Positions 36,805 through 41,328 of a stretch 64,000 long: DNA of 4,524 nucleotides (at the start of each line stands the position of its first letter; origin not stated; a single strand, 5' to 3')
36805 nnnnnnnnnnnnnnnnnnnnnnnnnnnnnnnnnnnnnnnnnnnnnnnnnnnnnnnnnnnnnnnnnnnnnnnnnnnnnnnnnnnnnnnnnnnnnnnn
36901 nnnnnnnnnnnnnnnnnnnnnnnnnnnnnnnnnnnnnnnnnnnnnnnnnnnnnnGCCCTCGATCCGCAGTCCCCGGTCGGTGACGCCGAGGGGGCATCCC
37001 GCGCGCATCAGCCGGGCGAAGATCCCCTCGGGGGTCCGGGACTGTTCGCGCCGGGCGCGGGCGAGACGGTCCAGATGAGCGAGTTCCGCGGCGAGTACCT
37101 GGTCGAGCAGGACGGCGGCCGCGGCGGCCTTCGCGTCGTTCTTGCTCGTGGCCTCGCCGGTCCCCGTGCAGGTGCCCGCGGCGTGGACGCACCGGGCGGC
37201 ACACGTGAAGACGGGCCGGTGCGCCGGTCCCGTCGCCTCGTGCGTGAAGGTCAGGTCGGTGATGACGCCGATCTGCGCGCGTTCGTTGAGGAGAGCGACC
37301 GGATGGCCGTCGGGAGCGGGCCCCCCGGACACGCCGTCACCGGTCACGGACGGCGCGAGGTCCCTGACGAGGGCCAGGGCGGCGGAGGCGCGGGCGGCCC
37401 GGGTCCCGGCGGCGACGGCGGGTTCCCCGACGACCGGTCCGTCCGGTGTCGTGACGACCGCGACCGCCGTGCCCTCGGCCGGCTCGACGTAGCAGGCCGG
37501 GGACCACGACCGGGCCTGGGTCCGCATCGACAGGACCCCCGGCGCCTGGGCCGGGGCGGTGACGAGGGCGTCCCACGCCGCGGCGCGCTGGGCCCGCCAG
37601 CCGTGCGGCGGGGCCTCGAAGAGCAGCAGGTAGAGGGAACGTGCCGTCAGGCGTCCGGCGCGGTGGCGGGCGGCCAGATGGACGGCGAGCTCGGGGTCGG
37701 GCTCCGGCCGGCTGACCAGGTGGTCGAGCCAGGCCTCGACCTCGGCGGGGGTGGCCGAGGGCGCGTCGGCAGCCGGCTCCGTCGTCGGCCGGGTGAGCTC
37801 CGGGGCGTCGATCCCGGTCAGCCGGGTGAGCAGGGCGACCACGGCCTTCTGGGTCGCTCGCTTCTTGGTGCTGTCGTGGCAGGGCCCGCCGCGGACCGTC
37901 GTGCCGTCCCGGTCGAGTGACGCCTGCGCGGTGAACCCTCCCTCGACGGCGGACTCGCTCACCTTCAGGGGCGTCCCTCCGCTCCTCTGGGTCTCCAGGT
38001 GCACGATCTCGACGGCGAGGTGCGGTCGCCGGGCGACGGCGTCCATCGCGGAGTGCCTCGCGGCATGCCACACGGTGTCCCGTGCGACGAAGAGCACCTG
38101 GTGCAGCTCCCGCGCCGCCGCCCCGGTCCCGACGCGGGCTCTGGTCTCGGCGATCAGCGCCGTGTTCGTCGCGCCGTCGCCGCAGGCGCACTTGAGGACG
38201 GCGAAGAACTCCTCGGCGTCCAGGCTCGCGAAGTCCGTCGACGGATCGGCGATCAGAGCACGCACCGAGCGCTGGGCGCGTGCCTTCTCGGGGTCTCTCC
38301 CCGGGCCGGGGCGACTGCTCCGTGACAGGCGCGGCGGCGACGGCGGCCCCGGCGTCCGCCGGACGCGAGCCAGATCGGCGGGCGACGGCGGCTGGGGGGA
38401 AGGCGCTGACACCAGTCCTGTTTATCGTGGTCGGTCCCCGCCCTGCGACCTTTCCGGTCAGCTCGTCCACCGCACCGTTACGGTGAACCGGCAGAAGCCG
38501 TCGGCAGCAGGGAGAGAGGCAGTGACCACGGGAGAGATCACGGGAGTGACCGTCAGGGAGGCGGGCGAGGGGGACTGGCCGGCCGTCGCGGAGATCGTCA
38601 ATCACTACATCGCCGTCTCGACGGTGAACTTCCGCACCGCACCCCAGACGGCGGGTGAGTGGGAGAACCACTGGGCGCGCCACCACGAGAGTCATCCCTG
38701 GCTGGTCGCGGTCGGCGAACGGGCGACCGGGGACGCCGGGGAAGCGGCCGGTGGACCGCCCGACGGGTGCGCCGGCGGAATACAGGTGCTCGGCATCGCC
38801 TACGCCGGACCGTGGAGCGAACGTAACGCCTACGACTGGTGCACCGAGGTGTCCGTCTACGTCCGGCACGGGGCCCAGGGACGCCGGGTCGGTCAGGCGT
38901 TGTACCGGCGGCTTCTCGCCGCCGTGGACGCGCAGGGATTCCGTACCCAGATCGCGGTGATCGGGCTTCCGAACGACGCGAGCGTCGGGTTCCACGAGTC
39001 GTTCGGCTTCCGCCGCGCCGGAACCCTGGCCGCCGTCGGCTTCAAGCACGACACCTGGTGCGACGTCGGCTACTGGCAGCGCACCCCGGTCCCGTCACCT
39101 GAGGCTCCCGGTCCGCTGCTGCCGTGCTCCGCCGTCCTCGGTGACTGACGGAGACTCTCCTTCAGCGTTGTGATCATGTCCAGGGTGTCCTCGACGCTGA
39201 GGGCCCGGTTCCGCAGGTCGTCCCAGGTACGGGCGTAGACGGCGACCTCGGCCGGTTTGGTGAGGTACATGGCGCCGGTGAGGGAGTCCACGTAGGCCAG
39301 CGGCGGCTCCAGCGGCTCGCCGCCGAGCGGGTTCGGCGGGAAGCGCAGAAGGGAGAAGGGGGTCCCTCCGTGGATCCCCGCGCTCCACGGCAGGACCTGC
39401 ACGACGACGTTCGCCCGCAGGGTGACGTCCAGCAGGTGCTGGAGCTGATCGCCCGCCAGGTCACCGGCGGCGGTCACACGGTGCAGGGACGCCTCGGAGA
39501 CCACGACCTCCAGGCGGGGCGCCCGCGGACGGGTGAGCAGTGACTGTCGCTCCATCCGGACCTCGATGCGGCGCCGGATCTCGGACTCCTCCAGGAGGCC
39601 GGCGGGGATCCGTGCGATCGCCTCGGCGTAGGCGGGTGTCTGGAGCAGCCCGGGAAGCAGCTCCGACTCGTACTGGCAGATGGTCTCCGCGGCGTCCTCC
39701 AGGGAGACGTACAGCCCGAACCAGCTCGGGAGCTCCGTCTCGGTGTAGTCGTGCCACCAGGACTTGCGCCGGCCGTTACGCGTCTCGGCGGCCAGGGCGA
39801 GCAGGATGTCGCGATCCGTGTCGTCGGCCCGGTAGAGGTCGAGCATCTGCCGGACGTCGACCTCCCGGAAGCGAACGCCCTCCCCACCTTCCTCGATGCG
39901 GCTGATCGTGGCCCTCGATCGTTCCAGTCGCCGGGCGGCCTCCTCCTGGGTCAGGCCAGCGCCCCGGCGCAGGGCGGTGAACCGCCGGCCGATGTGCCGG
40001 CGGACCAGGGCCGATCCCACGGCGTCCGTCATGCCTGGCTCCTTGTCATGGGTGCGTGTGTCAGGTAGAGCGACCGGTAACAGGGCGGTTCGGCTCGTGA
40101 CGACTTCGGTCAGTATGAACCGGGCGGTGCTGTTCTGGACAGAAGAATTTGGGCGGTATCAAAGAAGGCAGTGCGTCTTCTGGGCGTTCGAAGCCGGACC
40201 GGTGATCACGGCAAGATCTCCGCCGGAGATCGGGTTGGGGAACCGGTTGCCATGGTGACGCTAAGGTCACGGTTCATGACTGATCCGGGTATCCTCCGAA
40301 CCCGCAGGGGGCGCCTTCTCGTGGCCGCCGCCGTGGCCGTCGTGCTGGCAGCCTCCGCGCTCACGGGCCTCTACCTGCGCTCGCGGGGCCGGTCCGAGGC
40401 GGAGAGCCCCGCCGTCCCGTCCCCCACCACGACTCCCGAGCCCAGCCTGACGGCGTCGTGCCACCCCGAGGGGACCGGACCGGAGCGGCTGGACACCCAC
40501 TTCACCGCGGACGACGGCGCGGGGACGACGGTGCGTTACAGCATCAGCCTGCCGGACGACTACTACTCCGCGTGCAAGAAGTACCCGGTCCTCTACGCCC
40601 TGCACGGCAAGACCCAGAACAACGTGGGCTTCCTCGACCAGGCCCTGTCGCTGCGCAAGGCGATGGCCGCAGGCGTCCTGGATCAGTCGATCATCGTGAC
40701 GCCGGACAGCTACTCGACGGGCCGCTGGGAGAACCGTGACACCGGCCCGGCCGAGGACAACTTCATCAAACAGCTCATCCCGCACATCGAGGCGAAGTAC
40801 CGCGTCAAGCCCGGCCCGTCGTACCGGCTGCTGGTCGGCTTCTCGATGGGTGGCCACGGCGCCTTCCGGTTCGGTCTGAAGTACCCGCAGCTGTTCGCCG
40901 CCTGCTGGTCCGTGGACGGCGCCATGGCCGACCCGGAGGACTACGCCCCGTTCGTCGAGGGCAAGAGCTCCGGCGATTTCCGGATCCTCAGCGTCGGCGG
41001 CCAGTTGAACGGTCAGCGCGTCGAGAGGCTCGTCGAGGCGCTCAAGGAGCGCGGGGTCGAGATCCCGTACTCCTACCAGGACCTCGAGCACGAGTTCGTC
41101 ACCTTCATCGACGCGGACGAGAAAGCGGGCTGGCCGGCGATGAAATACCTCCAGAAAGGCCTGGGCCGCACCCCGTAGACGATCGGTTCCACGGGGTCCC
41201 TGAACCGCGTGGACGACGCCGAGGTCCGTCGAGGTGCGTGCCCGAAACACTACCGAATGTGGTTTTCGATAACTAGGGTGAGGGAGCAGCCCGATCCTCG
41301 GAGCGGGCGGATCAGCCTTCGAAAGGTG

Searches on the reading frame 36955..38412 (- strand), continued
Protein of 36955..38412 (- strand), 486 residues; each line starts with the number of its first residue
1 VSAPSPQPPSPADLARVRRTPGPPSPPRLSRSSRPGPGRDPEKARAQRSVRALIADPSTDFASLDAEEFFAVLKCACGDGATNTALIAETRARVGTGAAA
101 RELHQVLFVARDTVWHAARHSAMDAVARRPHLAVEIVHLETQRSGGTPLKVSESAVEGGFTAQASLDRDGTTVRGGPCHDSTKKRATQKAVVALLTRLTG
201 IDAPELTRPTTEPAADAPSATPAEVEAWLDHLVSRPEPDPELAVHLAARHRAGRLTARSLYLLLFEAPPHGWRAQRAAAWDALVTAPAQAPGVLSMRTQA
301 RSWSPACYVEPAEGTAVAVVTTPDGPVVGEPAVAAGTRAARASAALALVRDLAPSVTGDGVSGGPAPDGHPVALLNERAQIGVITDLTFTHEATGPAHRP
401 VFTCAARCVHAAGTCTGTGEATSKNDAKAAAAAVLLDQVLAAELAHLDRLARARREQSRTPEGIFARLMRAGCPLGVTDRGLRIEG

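Call 67: search_protein_families(library=pfam, alignment_id=A5, max_evalue=0.001)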
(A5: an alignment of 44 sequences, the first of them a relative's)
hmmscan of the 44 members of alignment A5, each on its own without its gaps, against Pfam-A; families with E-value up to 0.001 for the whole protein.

A. member 1, P0139 (1332 aa): 5 families
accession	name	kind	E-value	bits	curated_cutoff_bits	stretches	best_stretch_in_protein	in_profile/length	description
PF00176.29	SNF2-rel_dom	-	2.2e-54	185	24.9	1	879-1134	1-289/290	SNF2-related domain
PF12419.13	DUF3670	-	2.1e-20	73.2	27.6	1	694-816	7-135/136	SNF2 Helicase protein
PF00271.37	Helicase_C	-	2.7e-19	69.9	23.5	1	1162-1266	9-110/110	Helicase conserved C-terminal domain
PF00035.32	dsrm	-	5.5e-08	33.7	23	1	398-465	1-65/66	Double-stranded RNA binding motif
PF04851.21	ResIII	-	7.5e-06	26.4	22.5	1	876-1025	4-163/164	Type III restriction enzyme, res subunit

B. families by the number of members that match (of 44 scanned): 13 families
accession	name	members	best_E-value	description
PF00035.32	dsrm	36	6.6e-40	Double-stranded RNA binding motif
PF00773.25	RNB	30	2e-69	RNB domain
PF00176.29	SNF2-rel_dom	14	1.6e-65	SNF2-related domain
PF12419.13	DUF3670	14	4.1e-30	SNF2 Helicase protein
PF00271.37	Helicase_C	13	3.4e-24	Helicase conserved C-terminal domain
PF04851.21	ResIII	11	2.9e-12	Type III restriction enzyme, res subunit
PF14709.13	DND1_DSRM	7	3e-14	double strand RNA binding domain from DEAD END PROTEIN 1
PF00270.35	DEAD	6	9.6e-06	DEAD/DEAH box helicase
PF18766.7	SWI2_SNF2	2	3.5e-06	SWI2/SNF2 ATPase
PF24385.1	DSRM_DHX29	2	0.00011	ATP-dependent RNA helicase DHX29, DSRM-like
PF24995.1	DSRM_2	1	5.3e-06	dsRNA binding domain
PF21090.3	P-loop_SecA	1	0.00035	SecA P-loop domain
PF03251.18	Tymo_45kd_70kd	1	0.00045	Tymovirus 45/70Kd protein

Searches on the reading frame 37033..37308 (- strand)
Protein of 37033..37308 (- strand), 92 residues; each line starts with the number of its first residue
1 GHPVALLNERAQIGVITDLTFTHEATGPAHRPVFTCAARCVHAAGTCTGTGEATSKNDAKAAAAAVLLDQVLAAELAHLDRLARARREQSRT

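Call 7: search_protein_families(library=pfam, proteins=[window:37033-37308:-], max_evalue=10)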
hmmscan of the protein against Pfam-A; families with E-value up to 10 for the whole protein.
seq(92 aa): 1 family
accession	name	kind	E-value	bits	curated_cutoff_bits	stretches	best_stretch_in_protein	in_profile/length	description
PF00035.32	dsrm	-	9.3e-08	33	23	1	3-70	1-65/66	Double-stranded RNA binding motif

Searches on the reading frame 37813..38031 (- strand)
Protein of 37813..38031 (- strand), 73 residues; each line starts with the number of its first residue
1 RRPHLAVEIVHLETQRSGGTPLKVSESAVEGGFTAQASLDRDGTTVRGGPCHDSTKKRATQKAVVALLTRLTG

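Call 71: search_solved_structures(query=A6, max_evalue=10, show_alignments=2)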
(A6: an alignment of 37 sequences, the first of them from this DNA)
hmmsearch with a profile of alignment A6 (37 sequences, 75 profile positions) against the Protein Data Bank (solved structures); distinct sequences matched with E-value up to 10: 18.
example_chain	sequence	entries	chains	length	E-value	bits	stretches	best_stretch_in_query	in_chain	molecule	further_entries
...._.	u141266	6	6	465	0.00088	23.1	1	32-75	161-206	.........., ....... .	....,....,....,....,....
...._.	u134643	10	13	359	0.0039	21.1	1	32-75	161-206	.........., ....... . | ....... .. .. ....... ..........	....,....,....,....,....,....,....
5npg_A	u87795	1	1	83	0.013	19.4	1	32-75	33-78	Loquacious, isoform F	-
9k97_A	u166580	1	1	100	0.014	19.3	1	9-68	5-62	Double-stranded RNA-binding protein 2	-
7zpj_D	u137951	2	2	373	0.022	18.7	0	9-62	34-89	RISC-loading complex subunit TARBP2 isoform 1 | RISC-loading complex subunit TARBP2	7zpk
9k9p_A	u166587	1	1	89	0.023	18.6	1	4-67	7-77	Dicer-like protein 4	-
5zak_B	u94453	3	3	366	0.038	17.9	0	9-62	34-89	RISC-loading complex subunit TARBP2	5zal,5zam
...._C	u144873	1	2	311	0.072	17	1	52-73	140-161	LD06392p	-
7v6b_B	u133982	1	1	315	0.073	17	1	52-73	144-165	R2D2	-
7v6c_B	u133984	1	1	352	0.081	16.9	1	52-73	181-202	R2D2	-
2ltr_A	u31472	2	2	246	0.092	16.7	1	53-72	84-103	Protein RDE-4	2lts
2vl9_A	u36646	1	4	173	0.13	16.2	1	22-57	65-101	PEROXIREDOXIN-5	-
1urm_A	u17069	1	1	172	0.19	15.6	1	21-57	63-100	PEROXIREDOXIN 5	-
1h4o_A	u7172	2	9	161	0.2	15.6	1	22-57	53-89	PEROXIREDOXIN 5 | PEROXIREDOXIN 5 RESIDUES 54-214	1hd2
4k7i_A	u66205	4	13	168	0.22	15.5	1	22-57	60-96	Peroxiredoxin-5, mitochondrial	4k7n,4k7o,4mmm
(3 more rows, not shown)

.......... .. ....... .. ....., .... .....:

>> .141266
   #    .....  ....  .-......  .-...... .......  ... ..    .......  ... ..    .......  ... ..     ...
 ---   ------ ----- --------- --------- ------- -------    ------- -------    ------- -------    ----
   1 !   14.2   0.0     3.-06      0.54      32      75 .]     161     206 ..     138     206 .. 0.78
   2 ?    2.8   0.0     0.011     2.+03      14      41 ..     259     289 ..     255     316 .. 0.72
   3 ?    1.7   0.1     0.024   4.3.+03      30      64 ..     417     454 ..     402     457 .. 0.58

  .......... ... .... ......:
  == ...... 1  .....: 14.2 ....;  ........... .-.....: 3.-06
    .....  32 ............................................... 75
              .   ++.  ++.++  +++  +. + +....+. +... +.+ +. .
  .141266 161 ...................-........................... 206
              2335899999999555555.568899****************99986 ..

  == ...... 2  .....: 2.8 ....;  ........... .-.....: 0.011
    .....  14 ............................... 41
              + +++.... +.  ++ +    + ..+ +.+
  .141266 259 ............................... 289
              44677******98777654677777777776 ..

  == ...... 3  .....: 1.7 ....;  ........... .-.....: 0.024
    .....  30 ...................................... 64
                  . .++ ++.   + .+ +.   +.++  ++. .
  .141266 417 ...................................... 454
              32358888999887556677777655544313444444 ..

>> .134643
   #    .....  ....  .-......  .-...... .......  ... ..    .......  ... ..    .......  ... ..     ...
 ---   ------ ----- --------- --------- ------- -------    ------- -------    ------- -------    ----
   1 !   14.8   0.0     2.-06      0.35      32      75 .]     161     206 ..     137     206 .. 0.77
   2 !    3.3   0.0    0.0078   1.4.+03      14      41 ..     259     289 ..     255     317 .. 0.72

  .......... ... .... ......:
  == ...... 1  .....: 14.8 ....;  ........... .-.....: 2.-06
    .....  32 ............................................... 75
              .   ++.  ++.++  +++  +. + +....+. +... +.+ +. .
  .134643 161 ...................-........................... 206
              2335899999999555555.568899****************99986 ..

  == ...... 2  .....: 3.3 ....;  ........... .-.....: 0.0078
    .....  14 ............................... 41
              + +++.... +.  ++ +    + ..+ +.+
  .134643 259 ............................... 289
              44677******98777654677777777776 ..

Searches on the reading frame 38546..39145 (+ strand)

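Call 51: search_protein_families(library=pfam, proteins=[window:38546-39145:+], max_evalue=0.001)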
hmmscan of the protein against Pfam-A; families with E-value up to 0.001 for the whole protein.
seq(200 aa): 3 families
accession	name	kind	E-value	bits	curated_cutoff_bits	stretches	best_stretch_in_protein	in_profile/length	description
PF00583.31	Acetyltransf_1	-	1.1e-08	35.7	20.7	1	81-155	44-116/116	Acetyltransferase (GNAT) family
PF13420.13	Acetyltransf_4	-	2.9e-07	31.1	24.3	1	81-173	60-152/155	Acetyltransferase (GNAT) domain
PF13508.13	Acetyltransf_7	-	2.4e-05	25.1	27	1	83-156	16-83/84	Acetyltransferase (GNAT) domain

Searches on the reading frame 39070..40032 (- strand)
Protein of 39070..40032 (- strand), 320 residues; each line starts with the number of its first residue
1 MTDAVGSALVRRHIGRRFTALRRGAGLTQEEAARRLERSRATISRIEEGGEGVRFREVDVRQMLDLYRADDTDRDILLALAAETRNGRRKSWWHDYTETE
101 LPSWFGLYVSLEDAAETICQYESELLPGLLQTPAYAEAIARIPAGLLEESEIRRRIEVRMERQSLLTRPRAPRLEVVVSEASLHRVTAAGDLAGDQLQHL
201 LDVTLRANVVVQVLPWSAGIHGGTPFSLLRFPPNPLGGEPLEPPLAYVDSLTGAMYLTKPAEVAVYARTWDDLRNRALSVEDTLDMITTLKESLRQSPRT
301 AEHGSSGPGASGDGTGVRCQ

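Call 51: search_protein_families(library=pfam, proteins=[window:39070-40032:-], max_evalue=0.001)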
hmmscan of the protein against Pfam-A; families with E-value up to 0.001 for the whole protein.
window:39070-40032:- (320 aa): 5 families
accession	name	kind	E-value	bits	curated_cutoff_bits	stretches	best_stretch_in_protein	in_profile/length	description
PF19054.6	DUF5753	-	9.6e-50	169.1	23.4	1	107-288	3-177/178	Domain of unknown function (DUF5753)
PF13560.12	HTH_31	-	2.4e-14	53.8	27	1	14-75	2-62/64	Helix-turn-helix domain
PF01381.28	HTH_3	-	3e-05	24.4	23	1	20-49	3-32/55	Helix-turn-helix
PF12844.13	HTH_19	-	7.7e-05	23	30.2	1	15-82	1-63/64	Helix-turn-helix domain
PF04545.22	Sigma70_r4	-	0.00011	22.1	24.1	1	21-48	15-42/50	Sigma-70, region 4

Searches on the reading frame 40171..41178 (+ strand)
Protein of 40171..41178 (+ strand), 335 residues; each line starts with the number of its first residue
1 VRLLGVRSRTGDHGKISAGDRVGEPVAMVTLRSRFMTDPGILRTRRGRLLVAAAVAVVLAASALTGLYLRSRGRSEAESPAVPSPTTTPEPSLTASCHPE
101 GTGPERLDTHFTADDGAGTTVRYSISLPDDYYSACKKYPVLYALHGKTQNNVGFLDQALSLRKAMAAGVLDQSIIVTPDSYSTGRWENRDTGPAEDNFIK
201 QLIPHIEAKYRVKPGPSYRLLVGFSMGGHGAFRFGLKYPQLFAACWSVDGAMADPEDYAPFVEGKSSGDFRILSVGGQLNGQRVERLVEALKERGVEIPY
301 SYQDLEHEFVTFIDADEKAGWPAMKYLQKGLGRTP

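Call 51: search_protein_families(library=pfam, proteins=[window:40171-41178:+], max_evalue=0.001)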
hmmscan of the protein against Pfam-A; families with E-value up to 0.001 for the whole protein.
window:40171-41178:+ (335 aa): 1 family
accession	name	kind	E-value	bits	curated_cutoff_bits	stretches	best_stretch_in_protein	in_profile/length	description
PF00756.26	Esterase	-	3.1e-15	57.1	22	1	120-248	7-146/251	Putative esterase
